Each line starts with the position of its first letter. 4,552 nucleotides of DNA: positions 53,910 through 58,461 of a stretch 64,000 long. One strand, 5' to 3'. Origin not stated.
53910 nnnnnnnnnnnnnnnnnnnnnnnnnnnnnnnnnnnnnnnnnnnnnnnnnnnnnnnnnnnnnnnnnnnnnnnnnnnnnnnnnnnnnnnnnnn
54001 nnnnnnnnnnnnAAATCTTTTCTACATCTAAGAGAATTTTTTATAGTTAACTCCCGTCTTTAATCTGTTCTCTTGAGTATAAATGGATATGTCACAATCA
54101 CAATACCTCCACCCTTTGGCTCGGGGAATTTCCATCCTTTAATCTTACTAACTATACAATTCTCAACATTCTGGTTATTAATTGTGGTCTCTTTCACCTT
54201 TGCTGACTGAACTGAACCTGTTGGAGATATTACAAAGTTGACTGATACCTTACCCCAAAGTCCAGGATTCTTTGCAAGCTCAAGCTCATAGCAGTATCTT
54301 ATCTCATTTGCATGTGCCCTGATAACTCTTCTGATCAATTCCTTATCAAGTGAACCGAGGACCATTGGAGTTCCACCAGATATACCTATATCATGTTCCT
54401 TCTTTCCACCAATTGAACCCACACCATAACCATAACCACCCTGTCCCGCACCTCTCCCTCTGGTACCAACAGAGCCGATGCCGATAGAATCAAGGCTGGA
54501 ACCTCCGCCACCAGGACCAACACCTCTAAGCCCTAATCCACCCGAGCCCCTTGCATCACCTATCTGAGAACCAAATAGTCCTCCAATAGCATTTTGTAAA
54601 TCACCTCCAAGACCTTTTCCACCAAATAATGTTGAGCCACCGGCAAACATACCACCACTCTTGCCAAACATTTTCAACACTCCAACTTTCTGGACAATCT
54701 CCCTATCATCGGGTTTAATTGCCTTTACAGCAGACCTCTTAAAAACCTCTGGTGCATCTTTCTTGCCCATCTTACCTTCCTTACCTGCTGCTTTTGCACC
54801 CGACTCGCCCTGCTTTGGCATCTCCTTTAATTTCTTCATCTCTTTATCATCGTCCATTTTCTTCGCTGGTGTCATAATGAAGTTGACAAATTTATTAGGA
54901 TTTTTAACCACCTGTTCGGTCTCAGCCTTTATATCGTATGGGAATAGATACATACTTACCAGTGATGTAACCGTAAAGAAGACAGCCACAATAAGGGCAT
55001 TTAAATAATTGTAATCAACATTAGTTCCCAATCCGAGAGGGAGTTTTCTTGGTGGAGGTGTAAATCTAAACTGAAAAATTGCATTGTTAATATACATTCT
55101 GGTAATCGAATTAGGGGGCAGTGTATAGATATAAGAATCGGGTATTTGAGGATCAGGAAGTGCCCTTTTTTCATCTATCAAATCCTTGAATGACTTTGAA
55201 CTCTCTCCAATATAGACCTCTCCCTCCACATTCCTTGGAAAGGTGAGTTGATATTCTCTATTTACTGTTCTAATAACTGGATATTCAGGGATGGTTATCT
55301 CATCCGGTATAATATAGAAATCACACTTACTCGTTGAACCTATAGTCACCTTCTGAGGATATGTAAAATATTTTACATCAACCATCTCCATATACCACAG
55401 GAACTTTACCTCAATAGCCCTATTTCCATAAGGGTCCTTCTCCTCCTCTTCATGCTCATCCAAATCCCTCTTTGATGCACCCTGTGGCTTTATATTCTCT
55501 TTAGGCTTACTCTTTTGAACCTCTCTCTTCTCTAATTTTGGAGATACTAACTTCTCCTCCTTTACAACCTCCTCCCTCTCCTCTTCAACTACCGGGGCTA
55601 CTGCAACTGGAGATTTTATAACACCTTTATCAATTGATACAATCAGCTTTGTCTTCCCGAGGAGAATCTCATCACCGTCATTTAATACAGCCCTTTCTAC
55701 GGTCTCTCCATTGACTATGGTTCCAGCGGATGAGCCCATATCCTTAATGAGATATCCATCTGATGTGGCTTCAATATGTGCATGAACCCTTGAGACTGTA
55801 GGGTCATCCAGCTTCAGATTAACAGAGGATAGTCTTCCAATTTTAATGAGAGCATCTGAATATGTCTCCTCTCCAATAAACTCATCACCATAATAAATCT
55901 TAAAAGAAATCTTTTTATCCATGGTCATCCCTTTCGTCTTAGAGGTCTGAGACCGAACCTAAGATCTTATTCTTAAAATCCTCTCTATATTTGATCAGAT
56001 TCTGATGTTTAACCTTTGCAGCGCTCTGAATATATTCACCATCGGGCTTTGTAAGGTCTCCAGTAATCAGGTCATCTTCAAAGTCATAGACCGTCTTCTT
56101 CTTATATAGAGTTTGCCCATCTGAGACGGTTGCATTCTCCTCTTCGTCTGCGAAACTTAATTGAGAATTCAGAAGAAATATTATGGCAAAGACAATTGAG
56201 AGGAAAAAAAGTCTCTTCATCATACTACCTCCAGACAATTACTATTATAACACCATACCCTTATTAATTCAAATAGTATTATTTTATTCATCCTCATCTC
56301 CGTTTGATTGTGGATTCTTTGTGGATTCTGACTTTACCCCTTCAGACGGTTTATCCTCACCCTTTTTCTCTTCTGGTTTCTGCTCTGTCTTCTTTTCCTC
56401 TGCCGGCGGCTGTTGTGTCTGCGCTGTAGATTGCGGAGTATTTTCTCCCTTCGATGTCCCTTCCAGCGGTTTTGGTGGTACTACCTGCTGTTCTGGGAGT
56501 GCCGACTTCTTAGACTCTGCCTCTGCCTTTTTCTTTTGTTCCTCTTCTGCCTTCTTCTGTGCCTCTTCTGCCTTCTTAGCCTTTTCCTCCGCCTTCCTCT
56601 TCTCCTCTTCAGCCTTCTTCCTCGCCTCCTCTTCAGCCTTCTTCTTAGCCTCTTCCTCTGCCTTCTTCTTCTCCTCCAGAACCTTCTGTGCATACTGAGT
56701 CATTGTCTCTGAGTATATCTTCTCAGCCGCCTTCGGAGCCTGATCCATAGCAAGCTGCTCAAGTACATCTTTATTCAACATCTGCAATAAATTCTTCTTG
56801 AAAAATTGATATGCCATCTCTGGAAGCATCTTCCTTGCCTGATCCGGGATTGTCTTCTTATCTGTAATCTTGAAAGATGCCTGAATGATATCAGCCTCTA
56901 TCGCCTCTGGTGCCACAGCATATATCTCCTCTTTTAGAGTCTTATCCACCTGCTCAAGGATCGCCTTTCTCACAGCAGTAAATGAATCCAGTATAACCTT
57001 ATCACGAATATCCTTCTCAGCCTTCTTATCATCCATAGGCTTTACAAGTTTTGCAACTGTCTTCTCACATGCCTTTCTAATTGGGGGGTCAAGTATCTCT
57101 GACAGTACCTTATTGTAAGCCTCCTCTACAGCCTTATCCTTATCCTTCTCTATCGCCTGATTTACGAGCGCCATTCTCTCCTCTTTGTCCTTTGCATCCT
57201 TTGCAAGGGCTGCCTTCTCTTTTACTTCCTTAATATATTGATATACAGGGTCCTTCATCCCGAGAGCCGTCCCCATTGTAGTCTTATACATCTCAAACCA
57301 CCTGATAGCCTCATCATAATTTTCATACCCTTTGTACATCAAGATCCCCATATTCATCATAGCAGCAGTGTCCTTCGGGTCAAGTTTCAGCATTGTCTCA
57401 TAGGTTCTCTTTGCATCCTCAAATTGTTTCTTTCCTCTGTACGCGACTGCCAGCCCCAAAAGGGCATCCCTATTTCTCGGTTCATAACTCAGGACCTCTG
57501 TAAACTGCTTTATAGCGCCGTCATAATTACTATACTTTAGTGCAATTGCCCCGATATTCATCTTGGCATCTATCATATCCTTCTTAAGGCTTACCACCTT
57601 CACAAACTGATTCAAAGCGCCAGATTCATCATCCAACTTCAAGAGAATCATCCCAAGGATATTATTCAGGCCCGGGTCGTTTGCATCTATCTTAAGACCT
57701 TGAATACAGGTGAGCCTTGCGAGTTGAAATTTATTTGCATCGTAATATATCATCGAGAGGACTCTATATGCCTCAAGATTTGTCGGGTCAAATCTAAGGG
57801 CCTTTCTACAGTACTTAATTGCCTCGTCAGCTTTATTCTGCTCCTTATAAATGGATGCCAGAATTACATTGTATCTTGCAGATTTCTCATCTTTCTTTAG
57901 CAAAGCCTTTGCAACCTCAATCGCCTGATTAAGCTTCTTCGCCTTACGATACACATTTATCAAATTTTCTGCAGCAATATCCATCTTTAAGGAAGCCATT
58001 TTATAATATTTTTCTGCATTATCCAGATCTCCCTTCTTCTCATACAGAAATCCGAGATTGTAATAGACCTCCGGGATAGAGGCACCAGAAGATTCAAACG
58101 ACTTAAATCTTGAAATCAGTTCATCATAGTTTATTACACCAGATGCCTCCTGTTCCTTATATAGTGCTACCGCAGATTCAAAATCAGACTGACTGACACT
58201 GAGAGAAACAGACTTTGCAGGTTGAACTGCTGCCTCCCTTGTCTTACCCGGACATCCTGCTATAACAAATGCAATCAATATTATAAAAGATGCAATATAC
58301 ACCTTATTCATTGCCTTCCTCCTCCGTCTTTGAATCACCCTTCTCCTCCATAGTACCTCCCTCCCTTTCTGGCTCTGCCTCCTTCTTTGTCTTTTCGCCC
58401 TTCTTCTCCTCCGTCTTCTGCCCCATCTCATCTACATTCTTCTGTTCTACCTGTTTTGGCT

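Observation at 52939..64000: Contiguous Glt/Nfs-like trans-envelope gene set (beta-barrel / 3 TPR / small periplasmic / FHA+TonB-C / beta-barrel) in a non-Myxococcus genomic background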

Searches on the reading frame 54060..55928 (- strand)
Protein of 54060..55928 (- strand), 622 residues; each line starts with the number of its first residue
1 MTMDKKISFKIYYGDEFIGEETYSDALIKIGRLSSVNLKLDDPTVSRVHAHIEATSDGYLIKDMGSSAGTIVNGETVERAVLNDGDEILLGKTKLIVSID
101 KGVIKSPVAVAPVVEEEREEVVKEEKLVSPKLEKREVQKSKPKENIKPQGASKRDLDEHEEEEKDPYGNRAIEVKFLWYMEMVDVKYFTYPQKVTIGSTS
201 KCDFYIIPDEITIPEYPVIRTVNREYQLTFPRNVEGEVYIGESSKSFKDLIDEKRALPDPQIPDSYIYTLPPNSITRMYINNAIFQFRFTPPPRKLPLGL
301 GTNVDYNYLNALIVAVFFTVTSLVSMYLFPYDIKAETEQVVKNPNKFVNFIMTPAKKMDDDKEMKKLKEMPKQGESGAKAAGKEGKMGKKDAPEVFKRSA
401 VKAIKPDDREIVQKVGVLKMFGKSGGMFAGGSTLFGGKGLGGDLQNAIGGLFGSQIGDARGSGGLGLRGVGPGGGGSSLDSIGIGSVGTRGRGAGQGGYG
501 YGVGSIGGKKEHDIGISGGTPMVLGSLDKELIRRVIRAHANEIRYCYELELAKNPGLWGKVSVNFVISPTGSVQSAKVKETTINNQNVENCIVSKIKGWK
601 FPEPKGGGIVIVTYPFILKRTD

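Call 3: search_protein_families(library=ncbifam, proteins=[window:54060-55928:-], max_evalue=0.01)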
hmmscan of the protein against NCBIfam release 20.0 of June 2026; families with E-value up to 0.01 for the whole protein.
window:54060-55928:- (622 aa): 9 families
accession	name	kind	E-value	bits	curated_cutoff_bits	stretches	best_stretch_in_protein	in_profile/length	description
NF033760.1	gliding_GltG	equivalog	9.5e-157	523.3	650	2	109-620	142-647/650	adventurous gliding motility protein GltG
NF033768.1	myxo_SS_tail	domain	8.7e-36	121.9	40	1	527-619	1-92/92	AgmX/PglI C-terminal domain-containing protein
NF041660.2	oxygluDhInhib_OdhI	equivalog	2.9e-13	49.8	200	1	28-96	58-126/130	oxoglutarate dehydrogenase inhibitor Odhl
TIGR03354.1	VI_FHA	hypoth_equivalog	1.4e-10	41.6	120.25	1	27-154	25-157/420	type VI secretion system-associated FHA domain protein TagH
NF049868.1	FhaB_Rv0019c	equivalog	1.9e-10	41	125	1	25-95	85-156/158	FHA domain-containing protein FhaB/FipA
NF033761.1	gliding_GltJ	equivalog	2.4e-09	36.8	450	1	521-616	576-669/671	adventurous gliding motility protein GltJ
NF052573.1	HisKinEspAMyxo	equivalog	4.7e-09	34.8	1400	1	30-94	50-115/755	serine histidine kinase EspA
TIGR01352.1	tonB_Cterm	subfamily_domain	0.00031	21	27.1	1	552-613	7-68/76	TonB family protein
NF052403.1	ESX1TransRegEspM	equivalog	0.0054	15.6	550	1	26-98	29-100/367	ESX-1 type VII secretion system transcriptional regulator EspM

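Call 4: search_protein_families(library=pfam, proteins=[window:54060-55928:-], max_evalue=0.01)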
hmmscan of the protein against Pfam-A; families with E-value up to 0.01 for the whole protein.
window:54060-55928:- (622 aa): 3 families
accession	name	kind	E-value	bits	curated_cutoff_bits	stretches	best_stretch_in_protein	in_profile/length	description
PF00498.31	FHA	-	8.5e-18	65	20.7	1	28-91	1-67/67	FHA domain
PF16697.10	Yop-YscD_cpl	-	9.3e-12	45.5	33.2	1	28-97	19-90/94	Inner membrane component of T3SS, cytoplasmic domain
PF03544.19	TonB_C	-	0.0036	18.2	24.6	0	551-581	8-38/79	Gram-negative bacterial TonB protein C-terminal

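Call 7: find_encoding_contigs(protein=window:54060-55928:-, flank=10000, max_places=6)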
Protein window:54060-55928:- (622 aa): no gene with exactly this product is on record in the collection.

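Call 40: search_solved_structures(query=window:54060-55928:-, max_evalue=0.001)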
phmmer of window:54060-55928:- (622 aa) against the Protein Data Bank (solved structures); distinct sequences matched with E-value up to 0.001: 17.
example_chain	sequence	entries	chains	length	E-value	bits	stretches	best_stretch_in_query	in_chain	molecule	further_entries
2kkl_A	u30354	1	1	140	1.2e-09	40.5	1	25-97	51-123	Uncharacterized protein Mb1858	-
2kfu_A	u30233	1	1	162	1.7e-09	40.1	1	25-97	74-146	Rv1827 pThr 22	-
6i2p_D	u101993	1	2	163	1.7e-09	40.1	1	25-97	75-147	Glycogen accumulation regulator GarA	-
7rj3_A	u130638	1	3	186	2.3e-09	39.6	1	25-97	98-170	Glycogen accumulation regulator GarA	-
6i2q_B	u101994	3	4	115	5e-09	38.5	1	29-97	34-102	Glycogen accumulation regulator GarA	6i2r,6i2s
8p5r_G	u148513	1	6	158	1.1e-08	37.4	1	30-97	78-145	Glycogen accumulation regulator GarA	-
6cah_A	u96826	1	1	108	5.7e-07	31.7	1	26-97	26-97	ABC transporter ATP-binding/permease protein Rv1747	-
2kb3_A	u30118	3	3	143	1.2e-06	30.6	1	30-96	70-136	Oxoglutarate dehydrogenase inhibitor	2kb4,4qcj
8p5x_G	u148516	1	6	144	1.2e-06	30.6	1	30-96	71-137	Oxoglutarate dehydrogenase inhibitor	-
1uht_A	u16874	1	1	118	3.4e-06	29.2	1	26-99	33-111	expressed protein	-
2fez_A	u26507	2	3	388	6.8e-06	28.2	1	26-92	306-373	Probable regulatory protein embR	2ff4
3po8_A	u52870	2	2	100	1.7e-05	26.8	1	30-98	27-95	Putative uncharacterized protein TB39.8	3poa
2lc1_A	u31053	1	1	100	2.1e-05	26.6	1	30-98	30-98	Putative uncharacterized protein TB39.8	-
3oun_A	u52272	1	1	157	0.00015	23.8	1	30-97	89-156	Putative uncharacterized protein TB39.8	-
6hc0_B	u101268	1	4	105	0.0007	21.5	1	26-102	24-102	GGDEF domain protein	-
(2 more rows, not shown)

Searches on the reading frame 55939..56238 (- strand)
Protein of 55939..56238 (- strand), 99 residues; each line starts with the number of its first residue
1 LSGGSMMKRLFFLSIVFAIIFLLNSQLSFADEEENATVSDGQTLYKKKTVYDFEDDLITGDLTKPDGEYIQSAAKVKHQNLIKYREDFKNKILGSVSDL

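Call 3: search_protein_families(library=ncbifam, proteins=[window:55939-56238:-], max_evalue=0.01)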
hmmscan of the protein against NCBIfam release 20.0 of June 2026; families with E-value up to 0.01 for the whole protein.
window:55939-56238:- (99 aa): 2 families
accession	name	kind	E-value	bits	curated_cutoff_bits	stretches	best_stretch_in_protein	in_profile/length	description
NF033764.1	gliding_CglF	equivalog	2e-29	101.4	90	1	18-99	7-88/88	adventurous gliding motility protein CglF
NF010723.1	PRK14125.1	equivalog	0.0066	16.4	60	1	10-51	10-50/87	cell division suppressor protein YneA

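Call 4: search_protein_families(library=pfam, proteins=[window:55939-56238:-], max_evalue=0.01)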
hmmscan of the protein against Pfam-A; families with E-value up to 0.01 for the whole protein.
window:55939-56238:- (99 aa): 0 families

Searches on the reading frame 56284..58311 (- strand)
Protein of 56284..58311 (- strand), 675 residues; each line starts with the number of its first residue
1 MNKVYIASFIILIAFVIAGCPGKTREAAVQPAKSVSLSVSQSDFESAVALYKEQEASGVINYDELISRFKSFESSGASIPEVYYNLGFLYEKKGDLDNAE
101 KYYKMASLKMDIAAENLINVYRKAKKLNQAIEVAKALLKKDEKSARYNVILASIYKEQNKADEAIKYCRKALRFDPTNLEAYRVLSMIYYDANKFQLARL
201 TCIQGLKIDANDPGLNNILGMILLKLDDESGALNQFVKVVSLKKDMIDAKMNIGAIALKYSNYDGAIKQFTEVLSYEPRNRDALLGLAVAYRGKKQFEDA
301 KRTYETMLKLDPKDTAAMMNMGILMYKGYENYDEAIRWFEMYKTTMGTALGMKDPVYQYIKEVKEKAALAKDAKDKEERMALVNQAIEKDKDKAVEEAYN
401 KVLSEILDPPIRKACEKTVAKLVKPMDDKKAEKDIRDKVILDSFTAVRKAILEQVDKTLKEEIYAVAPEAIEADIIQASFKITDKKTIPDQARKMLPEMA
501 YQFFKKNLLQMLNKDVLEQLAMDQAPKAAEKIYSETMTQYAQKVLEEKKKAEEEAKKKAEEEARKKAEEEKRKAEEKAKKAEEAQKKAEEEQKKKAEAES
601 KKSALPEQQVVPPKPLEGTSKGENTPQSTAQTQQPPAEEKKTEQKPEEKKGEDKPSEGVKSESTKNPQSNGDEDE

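Call 3: search_protein_families(library=ncbifam, proteins=[window:56284-58311:-], max_evalue=0.01)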
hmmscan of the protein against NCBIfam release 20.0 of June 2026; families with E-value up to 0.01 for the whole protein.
window:56284-58311:- (675 aa): 16 families
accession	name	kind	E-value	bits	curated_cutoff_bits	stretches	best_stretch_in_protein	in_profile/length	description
NF033758.1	gliding_GltE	equivalog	3.1e-54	184.5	225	1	29-394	34-405/411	adventurous gliding motility TPR repeat lipoprotein GltE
TIGR02917.1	PEP_TPR_lipo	equivalog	7.7e-23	80.3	312.2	1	70-403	455-797/899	XrtA/PEP-CTERM system TPR-repeat protein PrsT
NF040959.1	MamA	equivalog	5e-22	78.4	200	2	207-340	65-197/204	magnetosome protein MamA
TIGR02521.1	type_IV_pilW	equivalog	1.8e-20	73.5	154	2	140-288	26-176/234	type IV pilus biogenesis/stability protein PilW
NF008757.0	PRK11788.1-5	equivalog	3.3e-12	46.3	363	2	81-198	108-233/388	lipopolysaccharide assembly protein LapB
NF033762.1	social_mot_Tgl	equivalog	8.5e-11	41.7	225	1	202-274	54-127/252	social motility TPR repeat lipoprotein Tgl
TIGR03939.1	PGA_TPR_OMP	equivalog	2.3e-09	36.1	366.65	2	112-249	54-190/800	poly-beta-1,6 N-acetyl-D-glucosamine export porin PgaA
NF047371.1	FlcA_CTERM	equivalog_domain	9.8e-09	34.2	300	2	259-340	134-214/646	periplasmic flagellar collar protein FlcA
TIGR02552.1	LcrH_SycD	equivalog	1.5e-06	28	104.8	1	261-339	32-109/136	SycD/LcrH family type III secretion system chaperone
NF053607.1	CHU_0125_OmpA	equivalog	2.6e-06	26.2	620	1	258-365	30-135/639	CHU_0125 family OmpA-like outer membrane integrity protein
NF008756.0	PRK11788.1-4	equivalog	3.6e-06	26.3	474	1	90-198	117-233/389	lipopolysaccharide assembly protein LapB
NF008391.2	PRK11189.1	equivalog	4.1e-06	26.5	250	1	269-345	87-162/297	lipoprotein NlpI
NF052415.1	T3SS_chap_SctY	equivalog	1.1e-05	25.8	70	0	253-316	12-77/106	type III secretion apparatus assembly chaperone SctY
TIGR00540.1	TPR_hemY_coli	hypoth_equivalog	6.1e-05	21.9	142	1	90-198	271-378/385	heme biosynthesis-associated TPR protein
NF052304.1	CdsG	equivalog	0.0023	18.1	170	1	220-303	15-99/133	CdsG family type III secretion system protein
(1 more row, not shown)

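Call 4: search_protein_families(library=pfam, proteins=[window:56284-58311:-], max_evalue=0.01)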
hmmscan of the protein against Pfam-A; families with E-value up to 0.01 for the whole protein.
window:56284-58311:- (675 aa): 20 families
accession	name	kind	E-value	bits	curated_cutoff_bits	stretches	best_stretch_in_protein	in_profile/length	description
PF00515.34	TPR_1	-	6.9e-26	89.4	27.8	3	80-106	1-27/34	Tetratricopeptide repeat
PF07719.23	TPR_2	-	1.4e-23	81.5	27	3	149-178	5-34/34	Tetratricopeptide repeat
PF13432.12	TPR_16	-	2.7e-22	79.3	32.7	2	118-178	4-64/65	Tetratricopeptide repeat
PF14559.12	TPR_19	-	2.8e-22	79.3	25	3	258-316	2-60/68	Tetratricopeptide repeat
PF13431.12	TPR_17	-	2.1e-15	56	24.4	0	80-100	13-33/34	Tetratricopeptide repeat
PF13428.12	TPR_14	-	2.3e-15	56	23.5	2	282-322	2-42/44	Tetratricopeptide repeat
PF13414.12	TPR_11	-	1.4e-14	53.9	26.8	1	153-183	2-32/42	TPR repeat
PF13181.12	TPR_8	-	1.4e-14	53.4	25.7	2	145-178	1-34/34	Tetratricopeptide repeat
PF13176.12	TPR_7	-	6.7e-12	44.9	27.9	0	151-179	5-35/36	Tetratricopeptide repeat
PF13424.12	TPR_12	-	5.4e-11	43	30.1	0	150-199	8-65/77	Tetratricopeptide repeat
PF13174.12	TPR_6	-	8.6e-11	42.2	26.3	1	282-313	1-32/33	Tetratricopeptide repeat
PF23914.1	TPR_CcmH_CycH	-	7.2e-10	39.4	42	2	218-315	55-155/158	Cytochrome c-type biogenesis protein H TPR domain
PF12895.13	ANAPC3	-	2e-09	38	27.2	1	261-340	3-80/82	Anaphase-promoting complex, cyclosome, subunit 3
PF13374.12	TPR_10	-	1.9e-07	31.3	27.5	0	151-173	8-30/42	Tetratricopeptide repeat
PF13371.12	TPR_9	-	1.2e-06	28.8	35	0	290-342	4-55/73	Tetratricopeptide repeat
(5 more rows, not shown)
